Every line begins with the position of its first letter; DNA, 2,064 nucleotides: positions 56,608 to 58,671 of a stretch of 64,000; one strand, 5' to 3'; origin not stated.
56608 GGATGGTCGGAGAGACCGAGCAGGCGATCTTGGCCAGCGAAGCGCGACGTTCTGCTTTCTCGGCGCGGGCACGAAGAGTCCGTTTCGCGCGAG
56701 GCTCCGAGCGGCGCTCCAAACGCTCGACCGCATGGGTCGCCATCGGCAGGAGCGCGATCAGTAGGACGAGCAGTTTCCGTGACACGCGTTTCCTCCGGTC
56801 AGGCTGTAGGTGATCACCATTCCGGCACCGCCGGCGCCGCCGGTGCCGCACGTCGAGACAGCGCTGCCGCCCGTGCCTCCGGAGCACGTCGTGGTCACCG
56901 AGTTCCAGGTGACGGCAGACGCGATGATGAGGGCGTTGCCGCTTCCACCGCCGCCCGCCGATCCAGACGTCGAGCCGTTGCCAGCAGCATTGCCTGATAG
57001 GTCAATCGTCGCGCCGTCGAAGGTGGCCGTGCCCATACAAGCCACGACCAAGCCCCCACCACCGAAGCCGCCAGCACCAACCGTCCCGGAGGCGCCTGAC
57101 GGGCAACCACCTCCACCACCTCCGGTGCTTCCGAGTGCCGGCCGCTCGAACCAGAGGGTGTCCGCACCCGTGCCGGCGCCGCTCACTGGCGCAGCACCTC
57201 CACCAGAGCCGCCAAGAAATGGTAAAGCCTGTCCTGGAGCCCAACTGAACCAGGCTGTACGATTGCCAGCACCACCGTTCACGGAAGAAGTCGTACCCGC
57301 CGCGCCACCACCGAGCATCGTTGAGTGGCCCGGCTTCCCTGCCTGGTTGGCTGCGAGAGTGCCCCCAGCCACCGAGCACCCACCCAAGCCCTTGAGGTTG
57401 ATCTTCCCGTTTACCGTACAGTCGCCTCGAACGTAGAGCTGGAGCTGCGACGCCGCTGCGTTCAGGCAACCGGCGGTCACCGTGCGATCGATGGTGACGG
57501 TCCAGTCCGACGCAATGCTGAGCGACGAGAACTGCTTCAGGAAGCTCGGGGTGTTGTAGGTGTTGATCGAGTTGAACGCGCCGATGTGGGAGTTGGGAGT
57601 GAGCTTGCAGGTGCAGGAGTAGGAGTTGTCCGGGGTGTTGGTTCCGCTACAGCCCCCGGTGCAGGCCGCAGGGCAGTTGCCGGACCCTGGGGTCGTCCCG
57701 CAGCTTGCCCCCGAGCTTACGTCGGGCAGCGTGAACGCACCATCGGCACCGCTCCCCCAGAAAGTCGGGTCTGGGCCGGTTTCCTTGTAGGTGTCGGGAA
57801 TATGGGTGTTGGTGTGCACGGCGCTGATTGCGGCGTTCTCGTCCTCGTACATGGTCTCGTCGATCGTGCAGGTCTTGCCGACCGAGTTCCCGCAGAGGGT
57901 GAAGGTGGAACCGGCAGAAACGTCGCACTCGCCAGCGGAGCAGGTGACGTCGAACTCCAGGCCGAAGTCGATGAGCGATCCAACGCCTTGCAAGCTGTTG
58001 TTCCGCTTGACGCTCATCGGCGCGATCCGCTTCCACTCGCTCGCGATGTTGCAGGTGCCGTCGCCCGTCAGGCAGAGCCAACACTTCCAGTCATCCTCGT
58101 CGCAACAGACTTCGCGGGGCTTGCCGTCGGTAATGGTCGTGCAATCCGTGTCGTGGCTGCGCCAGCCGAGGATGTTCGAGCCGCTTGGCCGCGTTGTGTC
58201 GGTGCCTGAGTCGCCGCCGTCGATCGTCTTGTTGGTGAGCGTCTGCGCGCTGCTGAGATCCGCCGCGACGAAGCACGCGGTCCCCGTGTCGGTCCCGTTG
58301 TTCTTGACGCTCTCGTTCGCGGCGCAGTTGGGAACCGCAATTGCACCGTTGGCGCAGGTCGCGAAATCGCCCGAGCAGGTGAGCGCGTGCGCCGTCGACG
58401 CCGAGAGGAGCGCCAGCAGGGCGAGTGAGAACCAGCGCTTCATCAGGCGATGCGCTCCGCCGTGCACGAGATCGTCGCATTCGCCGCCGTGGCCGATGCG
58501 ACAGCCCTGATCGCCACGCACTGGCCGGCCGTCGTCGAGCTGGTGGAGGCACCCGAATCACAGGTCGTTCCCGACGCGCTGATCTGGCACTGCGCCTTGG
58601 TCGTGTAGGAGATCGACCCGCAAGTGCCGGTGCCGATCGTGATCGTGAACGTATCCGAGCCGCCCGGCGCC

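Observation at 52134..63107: Run of Sec-signal-peptide proteins interleaved with tail-fibre motifs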

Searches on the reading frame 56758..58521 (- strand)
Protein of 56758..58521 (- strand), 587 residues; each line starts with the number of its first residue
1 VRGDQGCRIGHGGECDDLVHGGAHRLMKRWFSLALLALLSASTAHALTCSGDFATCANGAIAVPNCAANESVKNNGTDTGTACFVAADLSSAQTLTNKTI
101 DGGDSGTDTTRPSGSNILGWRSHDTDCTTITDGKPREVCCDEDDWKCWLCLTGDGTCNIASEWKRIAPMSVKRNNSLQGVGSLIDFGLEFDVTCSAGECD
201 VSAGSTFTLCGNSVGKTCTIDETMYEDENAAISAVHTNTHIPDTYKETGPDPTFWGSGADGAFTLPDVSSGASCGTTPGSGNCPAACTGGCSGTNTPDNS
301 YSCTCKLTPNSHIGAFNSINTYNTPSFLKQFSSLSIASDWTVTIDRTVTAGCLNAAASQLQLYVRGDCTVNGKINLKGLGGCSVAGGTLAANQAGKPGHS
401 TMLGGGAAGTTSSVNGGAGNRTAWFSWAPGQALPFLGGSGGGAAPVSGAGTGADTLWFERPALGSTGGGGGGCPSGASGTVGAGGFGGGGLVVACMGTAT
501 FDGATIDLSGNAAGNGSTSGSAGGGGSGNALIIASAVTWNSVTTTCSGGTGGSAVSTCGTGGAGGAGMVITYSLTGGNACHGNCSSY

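Call 6: search_protein_families(library=pfam, proteins=[window:56758-58521:-], max_evalue=0.1)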
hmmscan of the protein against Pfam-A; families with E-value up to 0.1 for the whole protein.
window:56758-58521:- (587 aa): 0 families

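Call 7: search_protein_families(library=phrogs, proteins=[window:56758-58521:-], max_evalue=0.1)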
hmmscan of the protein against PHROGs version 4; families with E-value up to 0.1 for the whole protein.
window:56758-58521:- (587 aa): 0 families

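Call 30: search_solved_structures(query=window:56758-58443:-, max_evalue=1)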
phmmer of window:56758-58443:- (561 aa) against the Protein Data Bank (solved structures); distinct sequences matched with E-value up to 1: 2.
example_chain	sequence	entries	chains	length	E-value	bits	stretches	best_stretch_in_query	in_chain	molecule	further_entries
7jvb_C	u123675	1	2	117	0.32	13.1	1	372-416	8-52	Nanobody Nb20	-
8sfx_D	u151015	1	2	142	0.53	12.4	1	362-418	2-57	LaG21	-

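Call 48: find_homologous_proteins(query=window:56758-58443:-, max_evalue=0.001)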
Query window:56758-58443:- (561 aa): 4 proteins with E <= 0.001 among 8000 candidates.
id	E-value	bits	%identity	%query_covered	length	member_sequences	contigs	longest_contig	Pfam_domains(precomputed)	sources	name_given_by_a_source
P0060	0.0e+0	1238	100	100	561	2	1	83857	-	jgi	jgi:hypothetical protein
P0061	2.2e-209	715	86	71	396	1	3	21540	-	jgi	jgi:hypothetical protein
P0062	3.9e-138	480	55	80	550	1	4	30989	-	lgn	-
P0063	3.0e-14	71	49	20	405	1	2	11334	-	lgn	-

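Call 82: search_protein_families(library=ncbifam, proteins=[window:56758-58443:-], max_evalue=0.1)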
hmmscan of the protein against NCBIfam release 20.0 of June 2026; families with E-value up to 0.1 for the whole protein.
window:56758-58443:- (561 aa): 0 families

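Call 86: predict_structure(alignment_id=A4)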
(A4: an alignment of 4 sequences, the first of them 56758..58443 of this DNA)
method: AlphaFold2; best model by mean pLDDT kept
length: 561 residues; sequences in the alignment: 4
mean_pLDDT: 33.2   pTM: 0.35
mean pLDDT of the five models: 33.2, 32.3, 30.2, 30.1, 27.7
residues with pLDDT >= 90: 0; 70-90: 0; 50-70: 41; < 50: 520
segments of 3 or more residues with pLDDT < 50: 7-343, 345-347, 349-464, 469-471, 483-502, 520-542, 547-554, 556-561
pLDDT, mean of each block of 10 residues (from residue 1): 49 41 28 27 27 25 25 30 40 30 35 42 43 38 32 28 28 24 21 21 23 23 23 23 25 24 27 27 25 26 35 37 29 42 48 34 24 29 26 30 31 25 27 31 34 35 48 54 43 38 52 57 39 39 48 43 25
secondary structure, 60 per line:
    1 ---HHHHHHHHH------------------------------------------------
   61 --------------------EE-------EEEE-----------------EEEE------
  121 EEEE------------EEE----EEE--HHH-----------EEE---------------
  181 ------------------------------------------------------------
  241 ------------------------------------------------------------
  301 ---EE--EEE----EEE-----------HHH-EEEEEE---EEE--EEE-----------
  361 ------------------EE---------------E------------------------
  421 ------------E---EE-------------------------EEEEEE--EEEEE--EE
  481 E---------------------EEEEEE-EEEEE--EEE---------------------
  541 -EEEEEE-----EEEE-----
elements in order: H4-12 E90-93 E111-114 E121-124 E137-139 E144-146 E163-165 E308-310 E315-317 E333-338 E342-344 E347-349 E464-469 E472-476 E479-481 E503-508 E510-514 E517-519 E542-547 E553-556
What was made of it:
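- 56758..58443 (-): g561: signal peptide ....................|LTCSG, the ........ motif, 29 Cys, Gly-rich C-terminal half. The structure model is unusable (pLDDT 33, call 86).
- Tried and rejected: The AF2 model of g561 from a four-sequence alignment was unusable (pLDDT 33, call 86), so its 'fibre-like' nature rests only on motifs.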
